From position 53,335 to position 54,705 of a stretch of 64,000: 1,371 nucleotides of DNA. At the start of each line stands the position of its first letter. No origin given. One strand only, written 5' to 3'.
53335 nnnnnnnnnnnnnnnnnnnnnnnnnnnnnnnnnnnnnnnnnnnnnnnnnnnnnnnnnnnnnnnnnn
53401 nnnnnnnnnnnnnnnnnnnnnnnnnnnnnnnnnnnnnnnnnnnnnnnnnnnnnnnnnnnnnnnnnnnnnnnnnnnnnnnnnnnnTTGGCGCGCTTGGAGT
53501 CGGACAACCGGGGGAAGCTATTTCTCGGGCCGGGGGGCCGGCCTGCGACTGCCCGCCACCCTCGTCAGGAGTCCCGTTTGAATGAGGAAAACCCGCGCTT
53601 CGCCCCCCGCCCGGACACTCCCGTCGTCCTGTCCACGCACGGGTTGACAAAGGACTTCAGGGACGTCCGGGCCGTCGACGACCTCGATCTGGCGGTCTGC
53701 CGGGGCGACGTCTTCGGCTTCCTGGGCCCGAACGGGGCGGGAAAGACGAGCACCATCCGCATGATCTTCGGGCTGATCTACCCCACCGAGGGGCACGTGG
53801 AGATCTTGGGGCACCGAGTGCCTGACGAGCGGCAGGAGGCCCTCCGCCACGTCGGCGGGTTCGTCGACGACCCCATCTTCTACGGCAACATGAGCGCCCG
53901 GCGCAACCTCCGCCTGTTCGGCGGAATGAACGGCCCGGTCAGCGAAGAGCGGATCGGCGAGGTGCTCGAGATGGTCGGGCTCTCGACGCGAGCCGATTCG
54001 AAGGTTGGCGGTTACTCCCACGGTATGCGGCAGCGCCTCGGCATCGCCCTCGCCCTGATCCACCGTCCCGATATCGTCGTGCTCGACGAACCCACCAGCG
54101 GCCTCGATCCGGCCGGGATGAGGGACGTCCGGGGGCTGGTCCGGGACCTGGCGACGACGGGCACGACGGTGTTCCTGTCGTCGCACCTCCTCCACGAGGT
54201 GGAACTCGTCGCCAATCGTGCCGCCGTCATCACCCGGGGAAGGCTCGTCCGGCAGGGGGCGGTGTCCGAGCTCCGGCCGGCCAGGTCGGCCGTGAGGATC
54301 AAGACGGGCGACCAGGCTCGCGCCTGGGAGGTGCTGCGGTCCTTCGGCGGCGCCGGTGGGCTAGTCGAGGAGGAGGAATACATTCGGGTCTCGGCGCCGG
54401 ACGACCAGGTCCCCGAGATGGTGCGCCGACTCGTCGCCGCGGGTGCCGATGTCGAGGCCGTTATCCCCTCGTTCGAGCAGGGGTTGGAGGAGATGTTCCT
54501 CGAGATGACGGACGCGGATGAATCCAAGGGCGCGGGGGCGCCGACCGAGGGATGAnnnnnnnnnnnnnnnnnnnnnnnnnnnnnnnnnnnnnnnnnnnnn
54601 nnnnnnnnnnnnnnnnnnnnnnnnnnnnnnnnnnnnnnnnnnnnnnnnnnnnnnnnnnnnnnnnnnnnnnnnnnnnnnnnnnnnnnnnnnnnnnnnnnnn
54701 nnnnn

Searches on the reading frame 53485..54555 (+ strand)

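Call 52: search_protein_families(library=pfam, proteins=[window:53485-54555:+], max_evalue=0.0001)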
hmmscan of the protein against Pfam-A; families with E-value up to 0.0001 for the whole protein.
window:53485-54555:+ (356 aa): 2 families
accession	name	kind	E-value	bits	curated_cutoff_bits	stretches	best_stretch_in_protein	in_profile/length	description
PF00005.33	ABC_tran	-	4.4e-27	95.8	25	1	65-205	2-137/137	ABC transporter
PF13304.12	AAA_21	-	5.4e-12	46.8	27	1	177-236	238-300/304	AAA domain, putative AbiEii toxin, Type IV TA system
